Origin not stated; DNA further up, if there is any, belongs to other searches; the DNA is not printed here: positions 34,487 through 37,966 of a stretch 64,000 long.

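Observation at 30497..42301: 3934-codon ORF with a beta-prime-like 'ADFDID' double-psi beta-barrel: candidate virion-packaged single-chain RNA polymerase fused to a zincin-like module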

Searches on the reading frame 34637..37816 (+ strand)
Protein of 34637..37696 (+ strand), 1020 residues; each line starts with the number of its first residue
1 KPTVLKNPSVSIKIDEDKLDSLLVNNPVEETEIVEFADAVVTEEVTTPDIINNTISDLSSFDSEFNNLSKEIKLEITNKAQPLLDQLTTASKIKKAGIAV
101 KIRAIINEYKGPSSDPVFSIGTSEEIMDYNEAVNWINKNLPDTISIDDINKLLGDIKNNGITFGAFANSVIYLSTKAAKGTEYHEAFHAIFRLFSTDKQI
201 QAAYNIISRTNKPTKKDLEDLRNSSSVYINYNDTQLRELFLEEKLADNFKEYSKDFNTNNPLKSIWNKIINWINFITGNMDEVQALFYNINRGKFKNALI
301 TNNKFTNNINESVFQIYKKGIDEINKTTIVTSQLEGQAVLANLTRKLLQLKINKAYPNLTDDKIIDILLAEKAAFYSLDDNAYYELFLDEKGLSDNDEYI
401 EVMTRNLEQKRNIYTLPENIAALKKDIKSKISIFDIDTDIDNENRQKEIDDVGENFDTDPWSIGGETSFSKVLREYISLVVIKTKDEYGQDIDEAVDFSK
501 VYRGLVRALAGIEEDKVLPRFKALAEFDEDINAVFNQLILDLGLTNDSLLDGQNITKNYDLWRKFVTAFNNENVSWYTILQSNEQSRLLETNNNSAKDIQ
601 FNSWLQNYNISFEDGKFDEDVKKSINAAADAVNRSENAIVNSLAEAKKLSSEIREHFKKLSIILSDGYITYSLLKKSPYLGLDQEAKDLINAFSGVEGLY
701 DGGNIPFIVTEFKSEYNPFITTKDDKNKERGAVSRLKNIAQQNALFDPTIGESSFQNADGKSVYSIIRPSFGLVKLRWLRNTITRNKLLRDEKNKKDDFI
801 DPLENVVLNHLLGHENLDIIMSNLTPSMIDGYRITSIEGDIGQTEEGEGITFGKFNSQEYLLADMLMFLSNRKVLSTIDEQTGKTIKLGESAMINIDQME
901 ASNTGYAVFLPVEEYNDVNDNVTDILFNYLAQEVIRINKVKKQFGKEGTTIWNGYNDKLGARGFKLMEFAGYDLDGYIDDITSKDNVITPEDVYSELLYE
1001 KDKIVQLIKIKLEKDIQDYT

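Call 28: find_homologous_proteins(query=window:34637-37696:+, max_evalue=0.001)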
Query window:34637-37696:+: 8000 candidates shared short words with the query, none scored E <= 0.001.

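Call 58: search_protein_representatives(protein=window:34817-37816:+)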
Query: 1000 residues. Proteins with E-value up to 0.001 (for the whole library): 386; up to 1e-10: 258; up to 1e-30: 143. The best 150 are listed.
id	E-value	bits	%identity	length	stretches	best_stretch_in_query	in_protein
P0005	0.0e+00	1291.1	63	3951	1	1-996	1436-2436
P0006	2.6e-185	634.7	43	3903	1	4-968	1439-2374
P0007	5.7e-176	603.8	39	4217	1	10-963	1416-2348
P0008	8.2e-162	557.0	38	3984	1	5-969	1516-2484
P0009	1.2e-97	344.7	34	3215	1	54-974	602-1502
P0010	5.4e-96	339.1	32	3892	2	49-970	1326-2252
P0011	2.2e-95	337.1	32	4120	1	53-970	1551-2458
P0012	3.1e-78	280.3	30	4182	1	76-923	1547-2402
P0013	5.1e-78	279.6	31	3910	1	54-883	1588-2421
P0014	7.7e-77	275.7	32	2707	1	64-912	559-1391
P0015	3.7e-75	270.2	31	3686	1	57-971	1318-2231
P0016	8.0e-73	262.5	32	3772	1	8-983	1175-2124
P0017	5.3e-72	259.7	30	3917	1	67-899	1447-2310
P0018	5.0e-69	249.9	40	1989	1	422-883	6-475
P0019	3.4e-68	247.1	30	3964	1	6-970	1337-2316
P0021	1.8e-66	241.4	30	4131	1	53-931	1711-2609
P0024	9.6e-61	222.5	30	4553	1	63-957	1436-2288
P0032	9.7e-52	192.7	32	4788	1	64-966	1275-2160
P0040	2.0e-48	181.7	29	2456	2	59-732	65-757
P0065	1.9e-41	158.6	30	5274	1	32-897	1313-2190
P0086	2.8e-39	151.4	28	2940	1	65-904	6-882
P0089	2.2e-38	148.5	29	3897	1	71-874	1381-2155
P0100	4.3e-37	144.2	28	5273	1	63-730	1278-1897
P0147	1.0e-30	123.1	27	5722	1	40-906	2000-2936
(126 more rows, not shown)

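Call 70: search_dna_similar(query=window:34937-37696:+, collection=phages, mode=protein, max_rows=25, max_evalue=0.001)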
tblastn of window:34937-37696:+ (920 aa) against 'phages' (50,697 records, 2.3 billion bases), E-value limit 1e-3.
Records with a match: 37; places in all: 37; records where one place covers at least 80% of the query: 0.
Best place of each record, by identity: <60% 37.
By first word of the organism name: Bacteroides 27; uncultured 8; Kehishuvirus 1; Bacteriophage 1.
By host as written in the record: Bacteroides intestinalis DSM 108646 25; - 9; Bacteroides intestinalis APC919/174 2; Bacteroides cellulosilyticus 1.
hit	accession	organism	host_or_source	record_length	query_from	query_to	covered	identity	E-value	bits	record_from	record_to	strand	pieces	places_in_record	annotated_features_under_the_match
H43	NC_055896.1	uncultured phage cr113_1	human feces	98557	24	204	20%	29.9%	4e-4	50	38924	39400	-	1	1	DprA-like DNA recombination-mediator protein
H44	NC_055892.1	uncultured phage cr109_1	human feces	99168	24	204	20%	29.9%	4e-4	50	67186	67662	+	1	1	DprA-like DNA recombination-mediator protein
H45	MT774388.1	uncultured phage cr112_1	human feces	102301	23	152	14%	33.1%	2e-9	68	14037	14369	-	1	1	putative RNA-polymerase subunit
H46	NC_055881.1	uncultured phage cr112_1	human feces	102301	23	152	14%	33.1%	2e-9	68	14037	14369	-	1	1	putative RNA-polymerase subunit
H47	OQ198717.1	Kehishuvirus sp. 'tikkala'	Bacteroides cellulosilyticus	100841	23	152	14%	32.3%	3e-9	67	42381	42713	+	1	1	RNA-polymerase subunit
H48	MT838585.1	Bacteriophage sp.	human fecal samples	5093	22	152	14%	30.6%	8e-7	59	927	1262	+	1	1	record has no annotation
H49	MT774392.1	uncultured phage cr128_1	human feces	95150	26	152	14%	31.5%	9e-5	53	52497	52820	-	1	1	putative RNA-polymerase subunit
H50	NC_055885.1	uncultured phage cr128_1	human feces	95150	26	152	14%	31.5%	9e-5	53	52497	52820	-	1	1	putative RNA-polymerase subunit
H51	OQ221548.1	Bacteroides phage PhiCrAssBcn13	Bacteroides intestinalis DSM 108646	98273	26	161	15%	27.3%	2e-5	55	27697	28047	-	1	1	putative RNA-polymerase subunit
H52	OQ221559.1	Bacteroides phage PhiCrAssBcn24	Bacteroides intestinalis DSM 108646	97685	33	161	14%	28.0%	5e-5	54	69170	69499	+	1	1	putative RNA-polymerase subunit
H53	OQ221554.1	Bacteroides phage PhiCrAssBcn19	Bacteroides intestinalis DSM 108646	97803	33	161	14%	28.0%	5e-5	54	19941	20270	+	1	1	putative RNA-polymerase subunit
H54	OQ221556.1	Bacteroides phage PhiCrAssBcn21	Bacteroides intestinalis DSM 108646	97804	33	161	14%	28.0%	5e-5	54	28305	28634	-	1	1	putative RNA-polymerase subunit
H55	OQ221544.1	Bacteroides phage PhiCrAssBcn9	Bacteroides intestinalis DSM 108646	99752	33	161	14%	28.0%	5e-5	54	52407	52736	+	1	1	putative RNA-polymerase subunit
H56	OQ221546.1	Bacteroides phage PhiCrAssBcn11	Bacteroides intestinalis DSM 108646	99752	33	161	14%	28.0%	5e-5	54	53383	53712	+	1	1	putative RNA-polymerase subunit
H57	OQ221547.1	Bacteroides phage PhiCrAssBcn12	Bacteroides intestinalis DSM 108646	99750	33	161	14%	28.0%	5e-5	54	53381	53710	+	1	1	putative RNA-polymerase subunit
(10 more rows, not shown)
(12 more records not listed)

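Call 89: list_cluster_members(proteins=[P0005, P0006, P0010, P0024, P0040, P0065, P0100, P0147, P0086, P0032])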
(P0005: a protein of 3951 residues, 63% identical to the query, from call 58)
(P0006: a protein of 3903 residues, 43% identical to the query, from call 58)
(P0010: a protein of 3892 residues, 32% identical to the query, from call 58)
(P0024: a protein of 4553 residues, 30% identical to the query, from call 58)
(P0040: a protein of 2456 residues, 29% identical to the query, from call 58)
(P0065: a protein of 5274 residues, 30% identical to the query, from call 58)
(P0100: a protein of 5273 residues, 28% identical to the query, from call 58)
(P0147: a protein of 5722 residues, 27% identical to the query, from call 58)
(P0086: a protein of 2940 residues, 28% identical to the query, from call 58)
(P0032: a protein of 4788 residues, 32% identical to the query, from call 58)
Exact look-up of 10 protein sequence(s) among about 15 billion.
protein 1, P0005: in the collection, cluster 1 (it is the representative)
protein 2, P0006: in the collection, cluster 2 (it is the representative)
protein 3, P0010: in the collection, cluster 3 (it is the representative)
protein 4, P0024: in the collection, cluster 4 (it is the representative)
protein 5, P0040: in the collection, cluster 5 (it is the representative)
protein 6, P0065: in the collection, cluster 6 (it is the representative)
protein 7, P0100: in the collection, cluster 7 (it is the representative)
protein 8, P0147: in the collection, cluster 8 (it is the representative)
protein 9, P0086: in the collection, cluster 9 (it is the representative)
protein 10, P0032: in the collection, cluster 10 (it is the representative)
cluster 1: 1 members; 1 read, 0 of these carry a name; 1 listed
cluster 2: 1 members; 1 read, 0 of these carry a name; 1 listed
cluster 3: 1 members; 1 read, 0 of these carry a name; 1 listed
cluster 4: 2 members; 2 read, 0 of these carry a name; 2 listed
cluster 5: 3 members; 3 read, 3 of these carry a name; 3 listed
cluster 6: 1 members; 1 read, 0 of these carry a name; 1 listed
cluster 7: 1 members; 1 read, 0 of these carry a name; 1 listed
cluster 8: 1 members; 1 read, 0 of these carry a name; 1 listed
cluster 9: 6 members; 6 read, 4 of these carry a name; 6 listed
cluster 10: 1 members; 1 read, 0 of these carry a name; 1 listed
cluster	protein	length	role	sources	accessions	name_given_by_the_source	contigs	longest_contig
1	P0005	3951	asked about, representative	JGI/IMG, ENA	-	-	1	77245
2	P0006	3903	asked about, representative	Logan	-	-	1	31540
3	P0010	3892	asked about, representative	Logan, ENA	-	-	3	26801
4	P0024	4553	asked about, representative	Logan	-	-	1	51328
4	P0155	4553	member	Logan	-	-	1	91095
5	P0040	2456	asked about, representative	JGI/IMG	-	hypothetical protein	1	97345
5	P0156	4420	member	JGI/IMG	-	hypothetical protein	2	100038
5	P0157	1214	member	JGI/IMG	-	hypothetical protein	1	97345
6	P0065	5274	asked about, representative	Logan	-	-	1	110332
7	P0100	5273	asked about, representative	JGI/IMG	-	-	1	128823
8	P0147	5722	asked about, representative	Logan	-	-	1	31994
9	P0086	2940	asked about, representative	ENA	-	-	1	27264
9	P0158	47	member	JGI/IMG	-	hypothetical protein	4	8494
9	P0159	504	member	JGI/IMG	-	hypothetical protein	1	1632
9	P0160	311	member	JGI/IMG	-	hypothetical protein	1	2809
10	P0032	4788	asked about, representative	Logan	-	-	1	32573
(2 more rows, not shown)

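Call 118: find_encoding_contigs(protein=P0013, flank=7000, max_places=1)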
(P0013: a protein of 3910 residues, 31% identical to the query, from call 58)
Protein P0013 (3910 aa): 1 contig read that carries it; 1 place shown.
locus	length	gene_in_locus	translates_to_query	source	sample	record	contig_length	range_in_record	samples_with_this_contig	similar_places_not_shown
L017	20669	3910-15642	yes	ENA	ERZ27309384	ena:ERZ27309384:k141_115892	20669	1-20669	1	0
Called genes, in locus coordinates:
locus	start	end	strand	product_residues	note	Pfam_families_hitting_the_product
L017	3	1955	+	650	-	?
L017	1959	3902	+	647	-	-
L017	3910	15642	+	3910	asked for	-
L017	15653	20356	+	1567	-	-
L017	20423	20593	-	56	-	-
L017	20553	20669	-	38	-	?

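Call 119: find_encoding_contigs(protein=P0021, flank=7000, max_places=1)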
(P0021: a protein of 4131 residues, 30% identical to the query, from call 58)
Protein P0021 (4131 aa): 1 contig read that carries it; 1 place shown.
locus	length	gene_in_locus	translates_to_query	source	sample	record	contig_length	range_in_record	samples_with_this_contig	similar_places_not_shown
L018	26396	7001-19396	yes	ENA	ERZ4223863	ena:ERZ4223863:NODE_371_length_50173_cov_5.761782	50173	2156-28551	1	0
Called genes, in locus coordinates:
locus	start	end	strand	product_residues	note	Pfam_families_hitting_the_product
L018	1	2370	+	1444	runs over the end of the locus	PF25731:crAss_MUZ, PF25729:crAss_MUZ_C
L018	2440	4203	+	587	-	-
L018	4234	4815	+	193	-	-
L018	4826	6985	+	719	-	-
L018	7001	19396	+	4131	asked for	PF06414:Zeta_toxin (faint), PF13671:AAA_33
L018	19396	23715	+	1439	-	-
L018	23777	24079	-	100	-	-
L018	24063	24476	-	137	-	PF24749:DUF7695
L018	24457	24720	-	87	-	-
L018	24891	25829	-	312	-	PF00149:Metallophos (weak)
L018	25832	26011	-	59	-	-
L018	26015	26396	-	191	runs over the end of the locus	PF18909:dGTP_diPhyd_N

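Call 120: find_encoding_contigs(protein=P0024, flank=7000, max_places=1)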
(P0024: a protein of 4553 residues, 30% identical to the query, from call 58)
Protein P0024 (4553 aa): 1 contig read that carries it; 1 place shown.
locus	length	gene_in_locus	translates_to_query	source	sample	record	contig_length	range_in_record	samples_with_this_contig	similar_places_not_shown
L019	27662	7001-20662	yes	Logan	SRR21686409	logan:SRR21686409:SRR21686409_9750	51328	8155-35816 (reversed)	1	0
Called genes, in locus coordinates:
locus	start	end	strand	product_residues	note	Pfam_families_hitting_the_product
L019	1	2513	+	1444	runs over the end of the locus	PF25731:crAss_MUZ, PF25729:crAss_MUZ_C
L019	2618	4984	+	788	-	-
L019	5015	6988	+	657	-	-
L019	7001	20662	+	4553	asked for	PF00300:His_Phos_1 (faint)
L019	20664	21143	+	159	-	-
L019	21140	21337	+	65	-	-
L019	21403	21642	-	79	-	-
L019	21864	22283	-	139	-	-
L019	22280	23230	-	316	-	PF00078:RVT_1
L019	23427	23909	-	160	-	-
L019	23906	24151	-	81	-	-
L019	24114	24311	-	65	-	-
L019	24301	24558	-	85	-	-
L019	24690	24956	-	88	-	-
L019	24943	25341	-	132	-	PF24749:DUF7695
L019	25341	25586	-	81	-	-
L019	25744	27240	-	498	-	PF04095:NAPRTase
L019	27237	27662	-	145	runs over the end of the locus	-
